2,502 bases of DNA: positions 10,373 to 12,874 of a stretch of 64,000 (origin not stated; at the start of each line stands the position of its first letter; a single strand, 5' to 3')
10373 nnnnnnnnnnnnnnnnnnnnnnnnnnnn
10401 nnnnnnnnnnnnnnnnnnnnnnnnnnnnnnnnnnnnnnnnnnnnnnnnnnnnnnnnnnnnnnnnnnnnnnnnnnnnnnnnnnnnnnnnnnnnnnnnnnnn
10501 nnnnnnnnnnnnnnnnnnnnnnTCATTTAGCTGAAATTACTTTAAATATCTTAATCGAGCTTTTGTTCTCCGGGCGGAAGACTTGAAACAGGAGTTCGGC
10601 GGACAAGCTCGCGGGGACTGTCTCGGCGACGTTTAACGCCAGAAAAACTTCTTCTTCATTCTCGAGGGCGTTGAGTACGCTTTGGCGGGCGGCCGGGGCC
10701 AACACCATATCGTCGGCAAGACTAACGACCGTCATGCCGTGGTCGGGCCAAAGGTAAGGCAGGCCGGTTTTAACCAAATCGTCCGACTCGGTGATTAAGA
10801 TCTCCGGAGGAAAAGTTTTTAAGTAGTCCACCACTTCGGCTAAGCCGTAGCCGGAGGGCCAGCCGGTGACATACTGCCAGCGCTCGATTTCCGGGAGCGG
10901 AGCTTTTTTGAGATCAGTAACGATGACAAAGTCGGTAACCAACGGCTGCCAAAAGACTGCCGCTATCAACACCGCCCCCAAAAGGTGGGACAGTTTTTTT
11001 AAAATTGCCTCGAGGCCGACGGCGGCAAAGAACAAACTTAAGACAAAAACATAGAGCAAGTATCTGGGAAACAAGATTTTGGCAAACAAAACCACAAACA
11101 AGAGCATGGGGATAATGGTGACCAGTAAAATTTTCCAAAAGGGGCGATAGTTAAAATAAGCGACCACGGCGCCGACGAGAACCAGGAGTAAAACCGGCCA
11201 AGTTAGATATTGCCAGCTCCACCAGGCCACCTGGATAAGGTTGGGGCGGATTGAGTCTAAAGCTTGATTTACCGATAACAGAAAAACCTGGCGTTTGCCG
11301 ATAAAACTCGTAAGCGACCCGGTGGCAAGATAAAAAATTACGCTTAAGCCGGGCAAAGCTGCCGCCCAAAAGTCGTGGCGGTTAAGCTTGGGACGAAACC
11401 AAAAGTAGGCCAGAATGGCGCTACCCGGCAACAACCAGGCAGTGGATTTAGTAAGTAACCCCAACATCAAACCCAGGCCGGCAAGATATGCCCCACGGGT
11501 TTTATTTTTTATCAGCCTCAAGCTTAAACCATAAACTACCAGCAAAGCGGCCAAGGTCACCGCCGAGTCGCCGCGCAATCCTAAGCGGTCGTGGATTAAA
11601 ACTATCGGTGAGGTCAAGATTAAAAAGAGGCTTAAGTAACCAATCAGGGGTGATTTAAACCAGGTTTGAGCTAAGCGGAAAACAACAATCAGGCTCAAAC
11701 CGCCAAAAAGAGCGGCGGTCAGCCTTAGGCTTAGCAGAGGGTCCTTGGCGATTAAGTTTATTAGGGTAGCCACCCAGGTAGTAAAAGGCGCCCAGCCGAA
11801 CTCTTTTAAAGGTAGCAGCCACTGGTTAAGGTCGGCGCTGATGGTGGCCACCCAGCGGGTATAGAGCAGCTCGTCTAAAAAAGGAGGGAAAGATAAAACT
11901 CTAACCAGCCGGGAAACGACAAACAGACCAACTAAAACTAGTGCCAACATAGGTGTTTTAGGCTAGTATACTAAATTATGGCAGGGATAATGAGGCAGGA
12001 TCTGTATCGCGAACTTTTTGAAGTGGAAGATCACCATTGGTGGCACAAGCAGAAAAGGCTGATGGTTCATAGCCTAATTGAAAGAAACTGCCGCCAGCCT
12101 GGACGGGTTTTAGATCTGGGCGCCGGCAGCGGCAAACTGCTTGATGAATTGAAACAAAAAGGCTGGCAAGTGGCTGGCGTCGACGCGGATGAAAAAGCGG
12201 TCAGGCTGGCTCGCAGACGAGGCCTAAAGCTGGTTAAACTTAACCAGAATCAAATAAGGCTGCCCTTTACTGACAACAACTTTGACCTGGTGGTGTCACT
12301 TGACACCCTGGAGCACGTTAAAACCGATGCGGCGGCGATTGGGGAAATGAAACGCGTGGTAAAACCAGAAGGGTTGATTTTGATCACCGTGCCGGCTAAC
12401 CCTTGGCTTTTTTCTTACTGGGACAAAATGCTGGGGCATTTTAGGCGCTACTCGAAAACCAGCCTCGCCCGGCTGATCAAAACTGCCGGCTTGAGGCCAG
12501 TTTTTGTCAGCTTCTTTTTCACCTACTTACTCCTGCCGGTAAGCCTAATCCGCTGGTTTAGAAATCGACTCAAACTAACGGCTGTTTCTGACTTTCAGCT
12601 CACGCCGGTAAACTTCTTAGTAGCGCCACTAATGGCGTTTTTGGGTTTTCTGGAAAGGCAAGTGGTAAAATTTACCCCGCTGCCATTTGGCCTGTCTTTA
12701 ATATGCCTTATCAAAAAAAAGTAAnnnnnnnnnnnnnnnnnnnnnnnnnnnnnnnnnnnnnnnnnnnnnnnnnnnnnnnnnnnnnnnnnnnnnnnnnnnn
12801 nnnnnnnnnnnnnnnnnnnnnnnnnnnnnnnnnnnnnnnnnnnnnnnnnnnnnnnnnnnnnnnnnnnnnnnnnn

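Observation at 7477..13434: Ara4N-like (ArnA/B/C/E/F/T-type) module built from UDP-GlcA enzymes, yet with at least six ArnT-like GT-Cs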

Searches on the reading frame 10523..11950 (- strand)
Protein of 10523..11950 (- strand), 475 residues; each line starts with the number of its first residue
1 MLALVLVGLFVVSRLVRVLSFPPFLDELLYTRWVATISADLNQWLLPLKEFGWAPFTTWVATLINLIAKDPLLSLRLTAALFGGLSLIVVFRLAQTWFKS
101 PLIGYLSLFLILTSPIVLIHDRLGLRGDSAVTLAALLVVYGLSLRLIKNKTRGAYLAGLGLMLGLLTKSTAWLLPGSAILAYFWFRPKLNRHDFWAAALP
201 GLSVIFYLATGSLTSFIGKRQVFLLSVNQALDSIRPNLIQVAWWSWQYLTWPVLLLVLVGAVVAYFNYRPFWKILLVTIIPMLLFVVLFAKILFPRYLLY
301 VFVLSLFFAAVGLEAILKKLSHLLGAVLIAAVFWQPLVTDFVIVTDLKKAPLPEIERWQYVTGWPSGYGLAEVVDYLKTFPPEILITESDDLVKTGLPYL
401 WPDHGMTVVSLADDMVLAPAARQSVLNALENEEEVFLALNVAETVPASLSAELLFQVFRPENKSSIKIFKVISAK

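Call 3: search_protein_families(library=pfam, proteins=[window:10523-11950:-], max_evalue=0.01)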
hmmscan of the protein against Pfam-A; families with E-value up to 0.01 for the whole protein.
window:10523-11950:- (475 aa): 1 family
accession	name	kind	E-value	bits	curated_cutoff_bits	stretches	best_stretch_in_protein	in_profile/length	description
PF13231.12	PMT_2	-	7.7e-12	46.2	26.1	1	54-205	3-154/160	Dolichyl-phosphate-mannose-protein mannosyltransferase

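Call 10: search_protein_families(library=ncbifam, proteins=[window:10523-11950:-], max_evalue=0.001)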
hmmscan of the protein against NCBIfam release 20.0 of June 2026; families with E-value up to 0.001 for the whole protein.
window:10523-11950:- (475 aa): 0 families

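Call 19: find_homologous_proteins(query=window:10523-11950:-, max_evalue=0.00001)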
Query window:10523-11950:- (475 aa): 74 proteins with E <= 0.00001 among 8000 candidates.
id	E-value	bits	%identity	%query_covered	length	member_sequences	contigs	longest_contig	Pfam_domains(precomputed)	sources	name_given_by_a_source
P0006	0.0e+0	1019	100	100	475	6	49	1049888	PF13231.13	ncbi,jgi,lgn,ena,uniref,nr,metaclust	ncbi:MAG: hypothetical protein UX85_C0002G0081 [Candidatus Beckwithbacteria bacterium GW2011_GWB1_47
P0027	4.4e-150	519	54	99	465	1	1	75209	PF13231.13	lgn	-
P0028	1.7e-146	507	51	99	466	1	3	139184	PF13231.13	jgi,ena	-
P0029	2.7e-141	490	50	98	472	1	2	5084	PF13231.13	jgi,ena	-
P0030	7.0e-140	486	49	99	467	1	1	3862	PF13231.13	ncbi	-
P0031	2.4e-139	484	49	99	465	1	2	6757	PF13231.13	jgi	-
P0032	3.4e-139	483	50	95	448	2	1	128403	PF13231.13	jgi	-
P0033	5.7e-138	479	52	95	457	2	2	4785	PF13231.13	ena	-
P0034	3.2e-136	473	49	99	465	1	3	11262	PF13231.13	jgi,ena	-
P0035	6.1e-135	469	49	97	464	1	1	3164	PF13231.13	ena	-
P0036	1.0e-133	465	50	99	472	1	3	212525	PF13231.13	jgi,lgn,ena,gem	jgi:hypothetical protein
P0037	1.1e-131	459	50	94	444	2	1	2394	PF13231.13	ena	-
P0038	6.4e-131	456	49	97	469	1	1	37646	PF13231.13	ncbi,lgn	-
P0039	2.6e-130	454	49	99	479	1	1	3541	PF13231.13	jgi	jgi:hypothetical protein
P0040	1.1e-124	435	48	98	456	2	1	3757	PF13231.13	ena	-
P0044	1.5e-113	399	43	99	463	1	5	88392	PF13231.13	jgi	-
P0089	5.6e-71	258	37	98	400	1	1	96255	-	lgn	-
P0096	1.5e-52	198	31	99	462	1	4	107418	PF13231.13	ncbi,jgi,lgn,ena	jgi:4-amino-4-deoxy-L-arabinose transferase-like glycosyltransferase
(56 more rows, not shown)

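Call 20: find_encoding_contigs(protein=P0036, flank=8000, max_places=1)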
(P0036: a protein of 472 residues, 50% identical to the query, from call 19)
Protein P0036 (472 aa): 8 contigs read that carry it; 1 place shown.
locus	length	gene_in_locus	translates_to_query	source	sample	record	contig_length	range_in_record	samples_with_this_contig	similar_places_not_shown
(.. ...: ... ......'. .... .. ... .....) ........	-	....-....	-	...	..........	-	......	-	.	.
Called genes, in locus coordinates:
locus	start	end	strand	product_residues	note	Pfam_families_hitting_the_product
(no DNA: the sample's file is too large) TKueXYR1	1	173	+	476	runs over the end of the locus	PF09913:DUF2142, PF13231:PMT_2 (weak)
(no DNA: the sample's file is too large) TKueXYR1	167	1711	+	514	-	-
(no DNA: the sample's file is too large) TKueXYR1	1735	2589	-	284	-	PF01145:Band_7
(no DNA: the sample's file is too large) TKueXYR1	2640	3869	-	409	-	PF01041:DegT_DnrJ_EryC1, PF01212:Beta_elim_lyase (weak), PF00155:Aminotran_1_2 (weak), PF00266:Aminotran_5 (faint)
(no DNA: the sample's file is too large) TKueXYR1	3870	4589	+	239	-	PF00535:Glycos_transf_2, PF13641:Glyco_tranf_2_3 (faint)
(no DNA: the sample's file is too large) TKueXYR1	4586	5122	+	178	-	PF00132:Hexapep (faint)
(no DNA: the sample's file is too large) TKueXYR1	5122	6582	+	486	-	PF13231:PMT_2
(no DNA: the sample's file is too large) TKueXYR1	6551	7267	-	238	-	PF00535:Glycos_transf_2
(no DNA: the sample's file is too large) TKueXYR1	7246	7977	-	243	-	PF01209:Ubie_methyltran (weak), PF13489:Methyltransf_23, PF05219:DREV, PF07021:MetW, PF13847:Methyltransf_31, PF08241:Methyltransf_11, PF08242:Methyltransf_12, PF13649:Methyltransf_25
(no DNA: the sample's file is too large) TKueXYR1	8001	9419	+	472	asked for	PF13231:PMT_2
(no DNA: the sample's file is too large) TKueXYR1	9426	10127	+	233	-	PF00535:Glycos_transf_2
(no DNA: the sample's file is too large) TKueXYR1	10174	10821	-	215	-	PF01797:Y1_Tnp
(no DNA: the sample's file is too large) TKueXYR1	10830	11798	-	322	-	PF01073:3Beta_HSD, PF01370:Epimerase, PF02719:Polysacc_synt_2, PF04321:RmlD_sub_bind, PF13460:NAD_binding_10 (weak), PF16363:GDP_Man_Dehyd, PF07993:NAD_binding_4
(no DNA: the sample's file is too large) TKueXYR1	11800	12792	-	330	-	PF04321:RmlD_sub_bind, PF01073:3Beta_HSD, PF01370:Epimerase, PF07993:NAD_binding_4 (faint), PF16363:GDP_Man_Dehyd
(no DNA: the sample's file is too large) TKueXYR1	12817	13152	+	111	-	PF00892:EamA (weak)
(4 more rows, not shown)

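Call 21: find_encoding_contigs(protein=P0044, flank=8000, max_places=1)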
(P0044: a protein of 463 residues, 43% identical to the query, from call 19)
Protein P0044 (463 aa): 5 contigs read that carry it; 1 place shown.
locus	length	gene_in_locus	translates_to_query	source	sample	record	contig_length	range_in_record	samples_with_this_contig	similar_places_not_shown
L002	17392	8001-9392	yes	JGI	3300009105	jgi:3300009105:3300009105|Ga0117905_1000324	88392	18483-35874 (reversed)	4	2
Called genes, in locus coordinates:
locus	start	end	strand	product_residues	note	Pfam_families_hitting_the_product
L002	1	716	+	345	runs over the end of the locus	PF01073:3Beta_HSD, PF01370:Epimerase, PF02719:Polysacc_synt_2, PF04321:RmlD_sub_bind, PF07993:NAD_binding_4, PF16363:GDP_Man_Dehyd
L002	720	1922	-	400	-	PF01041:DegT_DnrJ_EryC1, PF00155:Aminotran_1_2 (weak), PF00266:Aminotran_5 (weak), PF01053:Cys_Met_Meta_PP (weak), PF01212:Beta_elim_lyase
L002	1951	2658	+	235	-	PF00535:Glycos_transf_2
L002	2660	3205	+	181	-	PF00132:Hexapep (faint)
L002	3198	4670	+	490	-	PF13231:PMT_2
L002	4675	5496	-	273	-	PF03848:TehB (weak), PF01209:Ubie_methyltran, PF13489:Methyltransf_23, PF05175:MTS, PF13847:Methyltransf_31, PF08241:Methyltransf_11, PF08242:Methyltransf_12, PF13649:Methyltransf_25, +3 more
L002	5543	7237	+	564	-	PF08757:CotH (weak)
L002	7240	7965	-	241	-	PF00535:Glycos_transf_2, PF10111:Glyco_tranf_2_2 (weak)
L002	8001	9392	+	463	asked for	PF13231:PMT_2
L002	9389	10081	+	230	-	PF00535:Glycos_transf_2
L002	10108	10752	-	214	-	PF01797:Y1_Tnp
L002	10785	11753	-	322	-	PF01073:3Beta_HSD, PF01370:Epimerase, PF02719:Polysacc_synt_2, PF04321:RmlD_sub_bind, PF16363:GDP_Man_Dehyd, PF07993:NAD_binding_4 (weak)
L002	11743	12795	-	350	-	PF01073:3Beta_HSD, PF01370:Epimerase, PF02719:Polysacc_synt_2 (faint), PF04321:RmlD_sub_bind, PF07993:NAD_binding_4 (weak), PF16363:GDP_Man_Dehyd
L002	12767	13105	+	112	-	PF00892:EamA (weak)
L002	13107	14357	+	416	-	PF01943:Polysacc_synt, PF13440:Polysacc_synt_3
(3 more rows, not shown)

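Call 22: find_encoding_contigs(protein=P0089, flank=8000, max_places=1)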
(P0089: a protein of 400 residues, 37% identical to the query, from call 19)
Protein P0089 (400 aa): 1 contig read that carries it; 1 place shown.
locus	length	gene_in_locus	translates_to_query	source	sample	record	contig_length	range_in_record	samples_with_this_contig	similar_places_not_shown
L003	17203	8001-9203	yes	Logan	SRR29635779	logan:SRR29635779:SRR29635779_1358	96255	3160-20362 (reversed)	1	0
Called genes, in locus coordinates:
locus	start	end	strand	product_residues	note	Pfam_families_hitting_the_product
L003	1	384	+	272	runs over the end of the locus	PF13489:Methyltransf_23, PF13847:Methyltransf_31 (faint), PF08241:Methyltransf_11, PF08242:Methyltransf_12 (faint), PF13649:Methyltransf_25 (weak)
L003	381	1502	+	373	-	PF00534:Glycos_transf_1, PF13692:Glyco_trans_1_4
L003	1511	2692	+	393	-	PF00155:Aminotran_1_2 (weak), PF01041:DegT_DnrJ_EryC1, PF00266:Aminotran_5 (weak)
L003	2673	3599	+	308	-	PF01370:Epimerase, PF02719:Polysacc_synt_2 (faint), PF04321:RmlD_sub_bind, PF13460:NAD_binding_10 (weak), PF01073:3Beta_HSD, PF07993:NAD_binding_4 (weak), PF16363:GDP_Man_Dehyd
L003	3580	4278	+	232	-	PF00535:Glycos_transf_2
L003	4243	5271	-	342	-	PF13439:Glyco_transf_4, PF00534:Glycos_transf_1, PF13692:Glyco_trans_1_4, PF13524:Glyco_trans_1_2 (weak)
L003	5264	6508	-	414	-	PF13173:AAA_14, PF13635:DUF4143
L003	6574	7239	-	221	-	PF00535:Glycos_transf_2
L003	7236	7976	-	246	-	PF05148:Methyltransf_8 (weak), PF13489:Methyltransf_23, PF03141:Methyltransf_29 (weak), PF07021:MetW, PF13847:Methyltransf_31, PF08241:Methyltransf_11, PF08242:Methyltransf_12, PF13649:Methyltransf_25, +1 more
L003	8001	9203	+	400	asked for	-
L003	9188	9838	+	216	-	PF00535:Glycos_transf_2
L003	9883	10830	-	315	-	PF01073:3Beta_HSD, PF01370:Epimerase, PF02719:Polysacc_synt_2, PF04321:RmlD_sub_bind, PF16363:GDP_Man_Dehyd, PF13460:NAD_binding_10 (weak), PF07993:NAD_binding_4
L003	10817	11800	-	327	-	PF01073:3Beta_HSD, PF01370:Epimerase, PF02719:Polysacc_synt_2 (faint), PF04321:RmlD_sub_bind (weak), PF16363:GDP_Man_Dehyd, PF07993:NAD_binding_4 (weak)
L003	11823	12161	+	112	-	PF00892:EamA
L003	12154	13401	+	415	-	PF01943:Polysacc_synt, PF13440:Polysacc_synt_3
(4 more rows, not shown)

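Call 23: find_encoding_contigs(protein=P0096, flank=8000, max_places=1)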
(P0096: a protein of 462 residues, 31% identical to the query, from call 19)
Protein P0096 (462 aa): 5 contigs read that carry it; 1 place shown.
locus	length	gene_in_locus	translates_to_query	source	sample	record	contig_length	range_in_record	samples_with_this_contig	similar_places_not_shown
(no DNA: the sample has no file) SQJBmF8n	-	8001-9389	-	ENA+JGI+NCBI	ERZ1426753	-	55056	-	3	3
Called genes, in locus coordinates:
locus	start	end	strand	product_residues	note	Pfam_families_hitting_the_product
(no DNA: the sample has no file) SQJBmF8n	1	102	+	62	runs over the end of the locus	-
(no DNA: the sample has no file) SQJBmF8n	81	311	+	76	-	-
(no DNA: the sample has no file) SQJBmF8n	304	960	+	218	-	-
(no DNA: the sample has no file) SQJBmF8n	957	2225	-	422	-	-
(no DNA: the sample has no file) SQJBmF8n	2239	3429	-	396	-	-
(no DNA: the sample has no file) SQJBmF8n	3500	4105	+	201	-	-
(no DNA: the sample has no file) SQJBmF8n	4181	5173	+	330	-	PF13310:Virulence_RhuM, PF02661:Fic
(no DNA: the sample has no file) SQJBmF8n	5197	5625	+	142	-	-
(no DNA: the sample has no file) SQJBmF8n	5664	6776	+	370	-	PF00155:Aminotran_1_2 (weak), PF01041:DegT_DnrJ_EryC1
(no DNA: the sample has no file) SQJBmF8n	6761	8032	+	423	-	PF01943:Polysacc_synt, PF13440:Polysacc_synt_3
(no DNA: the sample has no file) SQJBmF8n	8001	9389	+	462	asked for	PF13231:PMT_2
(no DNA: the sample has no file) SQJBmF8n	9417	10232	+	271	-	PF00535:Glycos_transf_2 (weak)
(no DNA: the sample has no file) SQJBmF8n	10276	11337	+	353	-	PF00534:Glycos_transf_1, PF13692:Glyco_trans_1_4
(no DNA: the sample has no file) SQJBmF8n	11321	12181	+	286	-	PF00535:Glycos_transf_2, PF10111:Glyco_tranf_2_2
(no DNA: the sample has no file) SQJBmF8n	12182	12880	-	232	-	PF00535:Glycos_transf_2, PF10111:Glyco_tranf_2_2, PF13641:Glyco_tranf_2_3 (faint)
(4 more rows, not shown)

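Call 34: search_solved_structures(query=A1, max_evalue=10)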
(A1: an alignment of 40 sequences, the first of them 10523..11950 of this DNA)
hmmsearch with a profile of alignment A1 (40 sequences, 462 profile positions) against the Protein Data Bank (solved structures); distinct sequences matched with E-value up to 10: 1.
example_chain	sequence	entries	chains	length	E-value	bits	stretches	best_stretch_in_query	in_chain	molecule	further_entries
5ezm_A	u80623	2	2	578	8.2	8.7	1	46-317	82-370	4-amino-4-deoxy-L-arabinose transferase or related glycosyltransferases of PMT family | 4-amino-4-deoxy-L-arabinose (L-Ara4N) transferase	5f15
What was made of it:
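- On Arn pathway: Sequence-profile similarity to ArnT is not significant (E 8.2, call 34).
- Tried and rejected: The sequence profile of the 10523 family against PDB sequences gave only an insignificant ArnT hit, E 8.2 (call 34).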

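Call 43: predict_structure(alignment_id=A1)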
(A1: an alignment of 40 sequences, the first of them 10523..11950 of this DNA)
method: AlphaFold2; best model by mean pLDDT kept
length: 475 residues; sequences in the alignment: 40
mean_pLDDT: 94.5   pTM: 0.92
mean pLDDT of the five models: 94.5, 92.3, 91.7, 90.1, 89.6
residues with pLDDT >= 90: 420; 70-90: 55; 50-70: 0; < 50: 0
segments of 3 or more residues with pLDDT < 50: none
pLDDT, mean of each block of 10 residues (from residue 1): 90 88 90 96 93 93 97 95 96 96 97 92 85 98 98 98 94 96 98 97 96 88 89 95 93 97 98 97 95 92 98 98 97 94 91 91 93 98 95 94 96 95 97 98 95 96 94 95
secondary structure, 60 per line:
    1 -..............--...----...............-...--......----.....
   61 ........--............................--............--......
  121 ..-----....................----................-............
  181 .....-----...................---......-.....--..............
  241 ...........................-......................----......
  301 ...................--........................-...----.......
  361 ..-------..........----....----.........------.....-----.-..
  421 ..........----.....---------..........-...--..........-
elements in order: H2-15 H25-39 H46-51 H56-68 H71-98 H101-112 H115-122 H128-147 H152-167 H169-185 H191-209 H213-218 H220-223 H227-267 H269-289 H295-319 H322-345 H354-362 H370-379 E384-387 H392-400 E407-411 H419-430 E435-439 E449-458 E465-474

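Call 45: fold_search(model_id=the predicted structure, library=pdb)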
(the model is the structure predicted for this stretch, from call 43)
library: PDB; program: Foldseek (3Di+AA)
matches with E <= 10: 504; with E <= 0.001: 19
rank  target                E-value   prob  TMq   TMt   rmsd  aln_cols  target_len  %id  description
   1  5ezm                  1.8e-07  1.00  0.61  0.55  11.3       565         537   14  Crystal Structure of ArnT from Cupriavidus metallidurans in the apo state (released 2016-02-17)
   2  5f15                  5.4e-07  1.00  0.60  0.54  11.6       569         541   14  Crystal Structure of ArnT from Cupriavidus metallidurans bound to Undecaprenyl phosphate (released 2016-02-17)
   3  8age_A                1.8e-06  1.00  0.61  0.47  10.6       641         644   12  Structure of yeast oligosaccharylransferase complex with acceptor peptide bound (released 2022-12-07)
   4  7oci_F                2.9e-06  1.00  0.61  0.47  10.1       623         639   10  Cryo-EM structure of yeast Ost6p containing oligosaccharyltransferase complex (released 2022-02-16)
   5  8pn9_A                6.7e-06  1.00  0.58  0.44  10.8       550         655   12  Structure of human oligosaccharyltransferase OST-A complex bound to NGI-1 (released 2024-05-08)
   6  8b6l_I                7.0e-06  1.00  0.54  0.39  11.7       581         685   14  Subtomogram average of the human Sec61-TRAP-OSTA-translocon (released 2022-12-07)
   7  9n9j_I                8.0e-06  1.00  0.56  0.39  12.1       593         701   13  Structure of a GRP94 folding intermediate engaged with a CCDC134- and FKBP11-bound secretory translocon (released 2025-11-19)
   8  8agb_A                1.0e-05  1.00  0.60  0.46   9.9       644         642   12  Structure of yeast oligosaccharylransferase complex with lipid-linked oligosaccharide bound (released 2022-12-07)
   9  3rce_A                1.3e-05  1.00  0.56  0.41  10.2       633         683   11  Bacterial oligosaccharyltransferase PglB (released 2011-06-15)
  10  8agc_A                1.3e-05  1.00  0.60  0.43  12.9       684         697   10  Structure of yeast oligosaccharylransferase complex with lipid-linked oligosaccharide and non-acceptor peptide bound (released 2022-12-07)
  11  3wak                  1.5e-05  1.00  0.58  0.34  11.1       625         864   12  Crystal structure of the Archaeoglobus fulgidus oligosaccharyltransferase (O29867_ARCFU) in the apo form (released 2013-10-30)
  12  5ogl_A                1.6e-05  1.00  0.53  0.38  10.1       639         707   12  Structure of bacterial oligosaccharyltransferase PglB in complex with an acceptor peptide and an lipid-linked oligosac (released 2017-10-25)
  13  6gxc_A                2.0e-05  1.00  0.54  0.39   9.5       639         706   13  Bacterial oligosaccharyltransferase PglB in complex with an inhibitory peptide and a reactive lipid-linked oligosaccha (released 2018-11-14)
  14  6s7o_A                3.2e-05  1.00  0.56  0.43  11.9       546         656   14  Cryo-EM structure of human oligosaccharyltransferase complex OST-A (released 2019-12-18)
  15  6s7t_A                8.8e-05  1.00  0.59  0.42  11.3       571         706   11  Cryo-EM structure of human oligosaccharyltransferase complex OST-B (released 2019-12-18)
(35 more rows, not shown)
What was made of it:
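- On Arn pathway: 10523's top hit is ArnT, TM 0.61 (call 45).
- GT-C 10523's best structural match is ArnT (call 45).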

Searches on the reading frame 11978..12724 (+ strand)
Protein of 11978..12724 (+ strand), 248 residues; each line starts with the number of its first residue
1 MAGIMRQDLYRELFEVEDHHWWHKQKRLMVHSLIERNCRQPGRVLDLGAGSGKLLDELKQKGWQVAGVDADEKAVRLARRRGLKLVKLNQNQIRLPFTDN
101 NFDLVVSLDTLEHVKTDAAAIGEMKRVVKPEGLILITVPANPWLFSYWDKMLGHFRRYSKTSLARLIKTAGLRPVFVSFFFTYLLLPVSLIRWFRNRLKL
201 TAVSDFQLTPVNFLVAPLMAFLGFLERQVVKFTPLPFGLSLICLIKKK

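Call 3: search_protein_families(library=pfam, proteins=[window:11978-12724:+], max_evalue=0.01)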
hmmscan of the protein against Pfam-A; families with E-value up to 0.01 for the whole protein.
window:11978-12724:+ (248 aa): 13 families
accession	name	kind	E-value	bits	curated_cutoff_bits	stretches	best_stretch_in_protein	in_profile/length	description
PF13489.12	Methyltransf_23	-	2.5e-24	86.3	27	1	22-174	2-161/164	Methyltransferase domain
PF08241.18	Methyltransf_11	-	2.6e-21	76.5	21.2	1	45-136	1-95/95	Methyltransferase domain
PF13649.12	Methyltransf_25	-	1.1e-17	64.9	27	1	44-132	1-97/97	Methyltransferase domain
PF13847.12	Methyltransf_31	-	3.6e-16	59.6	27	1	43-140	6-113/145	Methyltransferase domain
PF08242.18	Methyltransf_12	-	9.1e-15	55.6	30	1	45-134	1-98/98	Methyltransferase domain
PF07021.18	MetW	-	1.1e-11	45.2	21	1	32-129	5-103/193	Methionine biosynthesis protein MetW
PF01209.24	Ubie_methyltran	-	3.7e-07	30.2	20.1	1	8-137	21-152/233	ubiE/COQ5 methyltransferase family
PF03848.20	TehB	-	1.3e-05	25.1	20.4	1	18-137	5-133/193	Tellurite resistance protein TehB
PF05175.20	MTS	-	8.3e-05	22.7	23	1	27-107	21-104/170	Methyltransferase small domain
PF02353.26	CMAS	-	0.00013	21.8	27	1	38-136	60-164/273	Mycolic acid cyclopropane synthetase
PF05219.18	DREV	-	0.00017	21.3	26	1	28-137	81-187/265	DREV methyltransferase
PF03141.22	Methyltransf_29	-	0.0005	19.2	23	1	43-137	120-218/506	Putative S-adenosyl-L-methionine-dependent methyltransferase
PF06325.19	PrmA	-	0.0013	18.7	22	1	33-107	154-232/296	Ribosomal protein L11 methyltransferase (PrmA)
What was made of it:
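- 11978..12724 (+): Class I SAM methyltransferase. Overlaps GT2 12703 by 22 nt, and the pairing is conserved in relatives. Call 3.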
